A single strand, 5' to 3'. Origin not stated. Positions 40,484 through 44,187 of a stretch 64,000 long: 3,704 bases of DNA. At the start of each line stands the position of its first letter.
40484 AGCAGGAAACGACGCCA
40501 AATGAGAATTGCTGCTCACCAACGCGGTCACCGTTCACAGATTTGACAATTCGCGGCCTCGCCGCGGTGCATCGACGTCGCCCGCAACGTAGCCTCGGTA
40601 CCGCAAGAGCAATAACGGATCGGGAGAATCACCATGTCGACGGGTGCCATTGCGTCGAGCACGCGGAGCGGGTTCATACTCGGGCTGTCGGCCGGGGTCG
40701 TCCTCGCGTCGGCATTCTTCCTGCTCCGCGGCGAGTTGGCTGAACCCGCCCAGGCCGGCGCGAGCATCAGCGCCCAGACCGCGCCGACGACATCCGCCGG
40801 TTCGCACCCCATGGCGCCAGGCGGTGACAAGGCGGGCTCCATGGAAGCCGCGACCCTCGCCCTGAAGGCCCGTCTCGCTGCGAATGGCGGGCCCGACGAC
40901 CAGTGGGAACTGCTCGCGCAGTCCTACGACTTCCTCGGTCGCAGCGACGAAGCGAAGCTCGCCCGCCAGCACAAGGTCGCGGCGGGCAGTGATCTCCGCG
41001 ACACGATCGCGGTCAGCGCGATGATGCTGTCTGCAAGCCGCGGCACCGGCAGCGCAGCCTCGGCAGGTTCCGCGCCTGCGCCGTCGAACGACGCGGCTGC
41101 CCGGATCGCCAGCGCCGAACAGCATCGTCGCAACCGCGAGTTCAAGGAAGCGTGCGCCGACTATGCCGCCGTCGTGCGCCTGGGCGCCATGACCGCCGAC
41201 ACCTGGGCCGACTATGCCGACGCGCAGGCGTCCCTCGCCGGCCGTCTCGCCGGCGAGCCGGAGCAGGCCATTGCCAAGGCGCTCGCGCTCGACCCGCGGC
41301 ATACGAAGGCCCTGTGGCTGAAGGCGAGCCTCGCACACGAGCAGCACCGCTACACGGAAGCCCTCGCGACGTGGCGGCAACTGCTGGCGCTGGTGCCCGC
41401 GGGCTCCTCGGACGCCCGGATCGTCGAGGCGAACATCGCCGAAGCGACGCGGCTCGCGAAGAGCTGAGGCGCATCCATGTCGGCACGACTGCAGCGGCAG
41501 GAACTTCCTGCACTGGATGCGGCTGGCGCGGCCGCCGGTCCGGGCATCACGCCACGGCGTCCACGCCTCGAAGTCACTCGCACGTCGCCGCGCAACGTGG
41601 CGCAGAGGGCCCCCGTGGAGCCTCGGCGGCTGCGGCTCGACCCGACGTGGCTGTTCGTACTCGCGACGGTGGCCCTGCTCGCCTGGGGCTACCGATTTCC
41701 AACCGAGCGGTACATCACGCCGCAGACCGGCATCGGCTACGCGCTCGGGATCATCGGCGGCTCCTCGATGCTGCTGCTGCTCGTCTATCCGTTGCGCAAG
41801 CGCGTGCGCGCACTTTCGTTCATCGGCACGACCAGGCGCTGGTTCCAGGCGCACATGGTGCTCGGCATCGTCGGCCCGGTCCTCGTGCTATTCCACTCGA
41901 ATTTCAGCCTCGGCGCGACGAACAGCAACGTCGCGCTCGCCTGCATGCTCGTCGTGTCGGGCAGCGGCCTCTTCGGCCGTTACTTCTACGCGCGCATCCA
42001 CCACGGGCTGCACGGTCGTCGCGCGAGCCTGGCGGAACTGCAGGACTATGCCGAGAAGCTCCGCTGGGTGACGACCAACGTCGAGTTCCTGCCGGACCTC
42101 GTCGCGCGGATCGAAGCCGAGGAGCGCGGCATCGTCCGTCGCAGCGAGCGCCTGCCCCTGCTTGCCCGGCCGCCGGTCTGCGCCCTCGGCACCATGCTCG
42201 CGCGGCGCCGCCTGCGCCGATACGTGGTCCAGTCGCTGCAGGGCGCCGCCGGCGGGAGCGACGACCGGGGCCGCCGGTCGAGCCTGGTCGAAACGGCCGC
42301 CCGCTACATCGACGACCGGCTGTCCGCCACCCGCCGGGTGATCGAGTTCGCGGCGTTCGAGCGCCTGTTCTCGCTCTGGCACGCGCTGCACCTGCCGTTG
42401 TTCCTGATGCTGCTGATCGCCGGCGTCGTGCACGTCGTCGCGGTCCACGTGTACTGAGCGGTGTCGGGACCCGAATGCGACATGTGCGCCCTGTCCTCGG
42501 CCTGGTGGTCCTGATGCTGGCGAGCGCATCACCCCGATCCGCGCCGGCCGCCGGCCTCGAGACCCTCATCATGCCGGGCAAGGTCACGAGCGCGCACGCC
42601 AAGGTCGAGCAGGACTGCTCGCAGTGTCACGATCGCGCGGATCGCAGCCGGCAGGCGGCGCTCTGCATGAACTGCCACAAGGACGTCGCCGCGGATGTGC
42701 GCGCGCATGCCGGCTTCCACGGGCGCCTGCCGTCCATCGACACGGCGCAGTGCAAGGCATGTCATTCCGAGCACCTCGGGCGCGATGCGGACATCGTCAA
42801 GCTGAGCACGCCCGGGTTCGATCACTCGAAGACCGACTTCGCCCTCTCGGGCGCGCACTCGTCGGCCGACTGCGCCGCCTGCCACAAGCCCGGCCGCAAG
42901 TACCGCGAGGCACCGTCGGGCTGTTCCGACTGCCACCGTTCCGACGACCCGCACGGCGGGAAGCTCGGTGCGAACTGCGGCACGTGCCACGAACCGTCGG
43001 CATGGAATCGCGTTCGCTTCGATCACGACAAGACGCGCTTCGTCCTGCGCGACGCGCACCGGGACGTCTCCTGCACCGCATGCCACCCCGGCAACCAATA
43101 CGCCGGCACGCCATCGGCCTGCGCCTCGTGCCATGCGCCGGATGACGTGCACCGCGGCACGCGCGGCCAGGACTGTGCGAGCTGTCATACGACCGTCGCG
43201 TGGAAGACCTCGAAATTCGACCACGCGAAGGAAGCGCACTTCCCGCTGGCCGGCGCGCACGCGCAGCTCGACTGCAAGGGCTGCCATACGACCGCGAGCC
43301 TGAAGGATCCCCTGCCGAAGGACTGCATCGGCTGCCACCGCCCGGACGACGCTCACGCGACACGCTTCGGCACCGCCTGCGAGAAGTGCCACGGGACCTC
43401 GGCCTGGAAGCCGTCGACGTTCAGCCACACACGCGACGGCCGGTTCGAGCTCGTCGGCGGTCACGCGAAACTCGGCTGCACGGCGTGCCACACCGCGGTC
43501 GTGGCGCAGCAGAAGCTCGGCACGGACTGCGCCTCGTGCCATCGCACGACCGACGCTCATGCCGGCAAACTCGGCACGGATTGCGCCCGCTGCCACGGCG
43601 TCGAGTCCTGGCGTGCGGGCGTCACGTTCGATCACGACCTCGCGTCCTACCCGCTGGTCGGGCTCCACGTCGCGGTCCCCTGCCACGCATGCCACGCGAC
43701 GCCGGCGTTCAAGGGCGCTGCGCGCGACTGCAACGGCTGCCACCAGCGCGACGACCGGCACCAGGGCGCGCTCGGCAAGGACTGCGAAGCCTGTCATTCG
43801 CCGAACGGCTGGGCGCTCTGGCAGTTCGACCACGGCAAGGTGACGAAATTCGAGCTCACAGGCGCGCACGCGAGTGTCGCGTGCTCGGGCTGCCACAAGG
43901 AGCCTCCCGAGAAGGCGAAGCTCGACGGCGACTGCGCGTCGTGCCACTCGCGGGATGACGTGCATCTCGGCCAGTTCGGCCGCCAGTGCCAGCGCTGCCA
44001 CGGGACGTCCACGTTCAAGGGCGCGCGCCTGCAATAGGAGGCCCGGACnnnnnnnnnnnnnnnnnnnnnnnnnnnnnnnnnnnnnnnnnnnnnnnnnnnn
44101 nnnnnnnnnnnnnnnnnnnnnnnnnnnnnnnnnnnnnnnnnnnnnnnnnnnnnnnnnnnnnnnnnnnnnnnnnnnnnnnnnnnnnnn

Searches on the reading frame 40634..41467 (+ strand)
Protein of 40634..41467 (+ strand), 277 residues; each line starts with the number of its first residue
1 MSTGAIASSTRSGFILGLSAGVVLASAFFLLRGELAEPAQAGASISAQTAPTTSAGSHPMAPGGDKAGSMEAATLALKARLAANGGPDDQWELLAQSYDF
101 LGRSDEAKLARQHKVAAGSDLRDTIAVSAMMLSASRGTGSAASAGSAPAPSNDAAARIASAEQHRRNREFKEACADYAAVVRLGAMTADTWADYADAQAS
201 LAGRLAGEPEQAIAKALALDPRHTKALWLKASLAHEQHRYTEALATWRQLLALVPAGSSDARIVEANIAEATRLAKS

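Call 46: search_protein_families(library=pfam, proteins=[window:40634-41467:+], max_evalue=0.001)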
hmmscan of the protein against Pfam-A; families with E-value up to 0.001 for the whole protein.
window:40634-41467:+ (277 aa): 1 family
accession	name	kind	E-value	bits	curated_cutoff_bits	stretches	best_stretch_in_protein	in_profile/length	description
PF23914.1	TPR_CcmH_CycH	-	5e-06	26.9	42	1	170-259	66-156/158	Cytochrome c-type biogenesis protein H TPR domain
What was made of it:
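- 40634..41467 (+): First gene of the operon: secreted TPR protein resembling the apocytochrome-chaperone TPR domain of CcmH/CycH/NrfG (277 aa). Pfam TPR_CcmH_CycH 5e-06, below its cut-off (call 46).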

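Call 80: search_protein_families(library=ncbifam, proteins=[window:40634-41467:+], max_evalue=0.001)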
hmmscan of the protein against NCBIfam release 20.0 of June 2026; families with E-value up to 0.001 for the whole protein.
window:40634-41467:+ (277 aa): 2 families
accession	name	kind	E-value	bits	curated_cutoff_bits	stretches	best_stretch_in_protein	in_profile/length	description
NF007692.0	PRK10370.1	equivalog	4.2e-06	26.5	306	1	169-266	96-194/206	heme lyase NrfEFG subunit NrfG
TIGR02917.1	PEP_TPR_lipo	equivalog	4.9e-05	21.4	312.2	1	152-268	123-236/899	XrtA/PEP-CTERM system TPR-repeat protein PrsT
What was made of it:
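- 40634..41467 (+): NCBIfam NrfG 4e-06, below its cut-off (call 80).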

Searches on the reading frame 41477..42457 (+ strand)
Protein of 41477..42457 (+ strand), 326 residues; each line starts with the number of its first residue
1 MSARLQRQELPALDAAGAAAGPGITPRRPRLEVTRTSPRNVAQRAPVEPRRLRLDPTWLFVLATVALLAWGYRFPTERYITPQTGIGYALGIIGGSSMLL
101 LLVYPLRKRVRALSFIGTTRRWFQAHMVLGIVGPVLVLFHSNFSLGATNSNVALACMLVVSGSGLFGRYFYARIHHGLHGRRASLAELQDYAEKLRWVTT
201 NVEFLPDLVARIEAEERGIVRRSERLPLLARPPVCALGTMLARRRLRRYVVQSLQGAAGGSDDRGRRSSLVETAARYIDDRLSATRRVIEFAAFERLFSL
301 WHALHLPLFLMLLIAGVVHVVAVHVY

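Call 18: find_encoding_contigs(protein=window:41477-42457:+, flank=10000, max_places=4)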
Protein window:41477-42457:+ (326 aa): no gene with exactly this product is on record in the collection.

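Call 23: find_homologous_proteins(query=window:41477-42457:+, max_evalue=0.00001)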
Query window:41477-42457:+ (326 aa): 2213 proteins with E <= 0.00001 among 8000 candidates; the best 120 are listed.
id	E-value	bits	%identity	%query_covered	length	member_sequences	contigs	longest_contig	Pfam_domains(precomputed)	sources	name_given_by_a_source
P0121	4.4e-181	619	88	97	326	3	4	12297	-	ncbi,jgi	jgi:hypothetical protein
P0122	4.7e-166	570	83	93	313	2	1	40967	-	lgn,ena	-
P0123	2.7e-161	554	79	97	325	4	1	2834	-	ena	-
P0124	1.1e-158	545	78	97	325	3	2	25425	-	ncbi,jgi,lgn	jgi:hypothetical protein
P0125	7.8e-154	529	75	97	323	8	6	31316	-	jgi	jgi:hypothetical protein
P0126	3.0e-153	528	73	97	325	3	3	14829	-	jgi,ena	-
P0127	6.6e-153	526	74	97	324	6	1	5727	-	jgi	-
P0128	1.8e-151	522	73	97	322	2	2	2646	-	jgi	-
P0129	1.8e-151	522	74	97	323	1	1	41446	-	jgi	jgi:hypothetical protein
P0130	1.8e-151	522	73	97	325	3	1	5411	-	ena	-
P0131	3.2e-151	521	75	100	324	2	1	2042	-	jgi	jgi:hypothetical protein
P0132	6.2e-151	520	73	97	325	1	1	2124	-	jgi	jgi:hypothetical protein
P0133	9.9e-151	519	75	97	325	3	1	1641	-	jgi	jgi:hypothetical protein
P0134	2.8e-150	518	73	97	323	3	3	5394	-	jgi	jgi:hypothetical protein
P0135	3.9e-150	517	75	94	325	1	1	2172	-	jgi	jgi:hypothetical protein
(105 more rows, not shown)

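Call 25: find_related_loci(query=A1, collection=genome_contigs, flank=10000)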
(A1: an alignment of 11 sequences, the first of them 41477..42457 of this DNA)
Query A1 (326 aa) in genome_contigs; peptide patterns used: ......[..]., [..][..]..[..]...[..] (x = any residue, [..] = any of these).
599 stretches matched a pattern (row limit reached: there are more); 293 encode a relative of the query (tblastn E <= 1e-3); the best 80 are kept; 80 distinct loci.
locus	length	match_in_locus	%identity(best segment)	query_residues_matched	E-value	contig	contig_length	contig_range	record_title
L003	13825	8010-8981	72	1-326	1e-141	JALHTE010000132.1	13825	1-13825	MAG: Steroidobacteraceae bacterium isolate PFL16 seq_1245533, whole genome shotgun sequence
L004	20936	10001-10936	69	1-314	3e-138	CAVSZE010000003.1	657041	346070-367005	MAG: uncultured Gammaproteobacteria bacterium isolate MFD04716.bin.1.381 genome assembly, contig: contig_26001, whole ge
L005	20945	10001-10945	71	1-316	3e-131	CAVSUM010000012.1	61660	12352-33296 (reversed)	MAG: uncultured Gammaproteobacteria bacterium isolate MFD04716.bin.1.297 genome assembly, contig: contig_29792, whole ge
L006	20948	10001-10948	71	1-317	2e-129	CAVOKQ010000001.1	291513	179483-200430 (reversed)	MAG: uncultured Gammaproteobacteria bacterium isolate MFD00032.bin.2.94 genome assembly, contig: contig_11981, whole gen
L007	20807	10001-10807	73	59-326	2e-128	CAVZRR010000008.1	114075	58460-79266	MAG: uncultured Gammaproteobacteria bacterium isolate MFD09730.bin.1.97 genome assembly, contig: contig_14380, whole gen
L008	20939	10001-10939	68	1-316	4e-126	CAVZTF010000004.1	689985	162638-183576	MAG: uncultured Gammaproteobacteria bacterium isolate MFD09730.bin.1.56 genome assembly, contig: contig_26382, whole gen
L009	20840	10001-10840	78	38-316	3e-124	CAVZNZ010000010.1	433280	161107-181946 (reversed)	MAG: uncultured Gammaproteobacteria bacterium isolate MFD02979.bin.2.152 genome assembly, contig: contig_44373, whole ge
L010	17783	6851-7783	68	1-313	1e-123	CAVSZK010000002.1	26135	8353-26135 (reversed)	MAG: uncultured Gammaproteobacteria bacterium isolate MFD04716.bin.1.412 genome assembly, contig: contig_128493, whole g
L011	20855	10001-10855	76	28-314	8e-123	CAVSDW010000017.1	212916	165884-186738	MAG: uncultured Gammaproteobacteria bacterium isolate MFD02979.bin.1.152 genome assembly, contig: contig_41194, whole ge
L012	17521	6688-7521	70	26-303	1e-118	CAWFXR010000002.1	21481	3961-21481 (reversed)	MAG: uncultured Gammaproteobacteria bacterium isolate MFD00905.bin.3.435 genome assembly, contig: contig_13045, whole ge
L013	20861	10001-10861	77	28-314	6e-118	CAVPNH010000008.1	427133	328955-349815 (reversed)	MAG: uncultured Gammaproteobacteria bacterium isolate MFD00032.bin.2.231 genome assembly, contig: contig_29787, whole ge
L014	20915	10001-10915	66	1-309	9e-108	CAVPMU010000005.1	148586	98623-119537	MAG: uncultured Gammaproteobacteria bacterium isolate MFD10097.bin.1.35 genome assembly, contig: contig_1239, whole geno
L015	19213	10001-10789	75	54-316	1e-107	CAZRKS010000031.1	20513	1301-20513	MAG TPA_asm: uncultured Steroidobacteraceae bacterium isolate SRP173033_co2_30 genome assembly, contig: NODE_1012_length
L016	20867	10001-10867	61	38-326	3e-99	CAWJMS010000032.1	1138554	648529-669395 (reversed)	MAG: uncultured Gammaproteobacteria bacterium isolate MFD02809.bin.2.314 genome assembly, contig: contig_32932, whole ge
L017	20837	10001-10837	59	50-326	3e-96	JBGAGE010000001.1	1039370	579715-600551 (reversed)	MAG: Steroidobacteraceae bacterium isolate MAG_MBR_H125.20 MBRH125-20_opera_contig_20, whole genome shotgun sequence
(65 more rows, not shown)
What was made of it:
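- The closest genomes are Steroidobacteraceae MAGs (call 25).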

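Call 46: search_protein_families(library=pfam, proteins=[window:41477-42457:+], max_evalue=0.001)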
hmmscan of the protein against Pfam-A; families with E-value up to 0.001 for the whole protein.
window:41477-42457:+ (326 aa): 0 families

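Call 63: search_solved_structures(query=A1, max_evalue=10, show_alignments=2)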
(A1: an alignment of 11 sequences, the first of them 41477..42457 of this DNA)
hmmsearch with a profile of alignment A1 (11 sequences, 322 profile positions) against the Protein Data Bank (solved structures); distinct sequences matched with E-value up to 10: 3.
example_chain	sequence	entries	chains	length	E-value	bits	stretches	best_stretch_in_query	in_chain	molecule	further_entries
1n8e_A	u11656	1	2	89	3.2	10.2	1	203-266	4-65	Fibrin alpha/alpha-E chain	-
1fza_A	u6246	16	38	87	3.2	10.2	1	203-266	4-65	FIBRINOGEN | FIBRIN | Fibrin alpha/alpha-E chain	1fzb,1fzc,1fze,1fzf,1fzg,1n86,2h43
9azq_H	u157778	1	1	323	9.5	8.6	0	179-267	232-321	Inverted formin-2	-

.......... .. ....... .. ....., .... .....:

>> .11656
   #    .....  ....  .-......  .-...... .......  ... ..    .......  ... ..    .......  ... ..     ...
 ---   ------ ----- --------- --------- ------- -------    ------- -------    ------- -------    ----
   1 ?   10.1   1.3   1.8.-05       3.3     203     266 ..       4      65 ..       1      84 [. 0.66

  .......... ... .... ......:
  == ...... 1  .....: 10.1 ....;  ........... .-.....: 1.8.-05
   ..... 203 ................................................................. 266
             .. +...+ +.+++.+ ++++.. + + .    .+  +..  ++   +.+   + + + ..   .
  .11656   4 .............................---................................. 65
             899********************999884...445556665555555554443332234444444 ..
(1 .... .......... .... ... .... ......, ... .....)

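Call 64: search_protein_families(library=pfam, proteins=[window:41477-42457:+], max_evalue=10)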
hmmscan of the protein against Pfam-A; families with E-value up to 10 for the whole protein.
window:41477-42457:+ (326 aa): 1 family
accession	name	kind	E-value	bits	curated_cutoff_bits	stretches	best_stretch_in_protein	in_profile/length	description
PF14358.11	DUF4405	-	1.6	9.8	26.7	1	94-140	14-61/66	Domain of unknown function (DUF4405)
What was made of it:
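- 41477..42457 (+): PCC3 inner-membrane protein (326 aa) with W-x3-H-x13-H twice and SGxxG; putative dihaem b-type transmembrane electron carrier. No Pfam or PDB match (calls 63, 64).
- The IMP has no detectable similarity to any known b-type cytochrome family (calls 63, 64).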

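Call 79: search_protein_representatives(alignment_id=A5)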
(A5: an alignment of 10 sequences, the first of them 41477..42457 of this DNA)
Query: 10 sequences, 323 profile positions. Proteins with E-value up to 0.001 (for the whole library): 2708; up to 1e-10: 1516; up to 1e-30: 589. The best 150 are listed.
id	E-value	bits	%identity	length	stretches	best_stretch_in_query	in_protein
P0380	2.9e-141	486.7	-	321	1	25-323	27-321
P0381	1.7e-122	425.1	-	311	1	37-262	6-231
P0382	5.2e-113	393.9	-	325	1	18-323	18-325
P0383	4.1e-105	368.0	-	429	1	28-323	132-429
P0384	1.5e-102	359.5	-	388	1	33-323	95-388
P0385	3.7e-97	341.8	-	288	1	43-323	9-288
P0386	3.2e-87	309.2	-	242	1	77-323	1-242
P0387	4.0e-86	305.6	-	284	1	48-323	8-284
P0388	1.6e-84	300.3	-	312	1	42-323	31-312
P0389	2.0e-82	293.4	-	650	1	30-323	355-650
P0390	6.4e-81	288.5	-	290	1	42-323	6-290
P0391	4.8e-79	282.3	-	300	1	37-323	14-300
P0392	3.0e-76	273.1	-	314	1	29-323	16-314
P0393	7.3e-76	271.8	-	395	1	44-323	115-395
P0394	1.8e-75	270.6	-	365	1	30-323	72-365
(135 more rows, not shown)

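Call 80: search_protein_families(library=ncbifam, proteins=[window:41477-42457:+], max_evalue=0.001)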
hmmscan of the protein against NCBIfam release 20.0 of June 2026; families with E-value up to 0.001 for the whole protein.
window:41477-42457:+ (326 aa): 0 families

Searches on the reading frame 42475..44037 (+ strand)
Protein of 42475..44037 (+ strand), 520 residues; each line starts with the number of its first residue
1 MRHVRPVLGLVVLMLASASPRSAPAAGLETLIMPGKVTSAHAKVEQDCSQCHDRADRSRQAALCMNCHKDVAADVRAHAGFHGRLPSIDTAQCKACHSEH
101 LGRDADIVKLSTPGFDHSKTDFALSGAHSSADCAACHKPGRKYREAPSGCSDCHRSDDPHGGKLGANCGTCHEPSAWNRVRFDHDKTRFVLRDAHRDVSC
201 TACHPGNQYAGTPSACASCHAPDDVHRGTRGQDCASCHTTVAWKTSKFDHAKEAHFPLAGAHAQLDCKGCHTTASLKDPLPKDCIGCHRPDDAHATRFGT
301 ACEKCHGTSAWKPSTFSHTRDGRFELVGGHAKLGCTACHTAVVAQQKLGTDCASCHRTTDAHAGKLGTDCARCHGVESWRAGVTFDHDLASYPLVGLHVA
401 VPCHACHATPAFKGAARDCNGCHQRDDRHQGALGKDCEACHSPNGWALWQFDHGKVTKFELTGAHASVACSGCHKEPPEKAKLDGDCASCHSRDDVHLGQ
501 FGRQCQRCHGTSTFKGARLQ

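Call 4: search_protein_families(library=pfam, proteins=[window:42475-44037:+], max_evalue=0.01)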
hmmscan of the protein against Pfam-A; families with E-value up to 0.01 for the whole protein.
window:42475-44037:+ (520 aa): 3 families
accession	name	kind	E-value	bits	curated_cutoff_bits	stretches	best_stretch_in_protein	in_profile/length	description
PF14522.11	Cytochrome_C7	-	2.4e-31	107.8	24.8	5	160-220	8-66/67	Cytochrome c7 and related cytochrome c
PF14537.11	Cytochrom_c3_2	-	4.9e-20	72.2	25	3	40-101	1-68/79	Cytochrome c3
PF02085.21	Cytochrom_CIII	-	6e-12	46.2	22.9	1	39-103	26-88/101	Class III cytochrome C family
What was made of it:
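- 42475..44037 (+): 21-haem periplasmic cytochrome (520 aa): seven c7-like trihaem units. Pfam Cytochrome_C7 2.4e-31 (call 4).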

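Call 5: search_protein_families(library=ncbifam, proteins=[window:42475-44037:+], max_evalue=0.01)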
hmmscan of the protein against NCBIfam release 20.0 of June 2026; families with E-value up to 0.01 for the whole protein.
window:42475-44037:+ (520 aa): 3 families
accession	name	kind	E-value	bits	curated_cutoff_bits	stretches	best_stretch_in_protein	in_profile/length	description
NF045713.1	CxxCH_16_HmcA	equivalog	3.4e-08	32.6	400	1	232-312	319-392/541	sulfate respiration complex hexadecaheme cytochrome HmcA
TIGR04257.1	nanowire_3heme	domain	0.00013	22.1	40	1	159-221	19-75/75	c(7)-type cytochrome triheme domain-containing protein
TIGR03508.1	decahem_SO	subfamily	0.0049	16.4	192.2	1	37-103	181-254/258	DmsE family decaheme c-type cytochrome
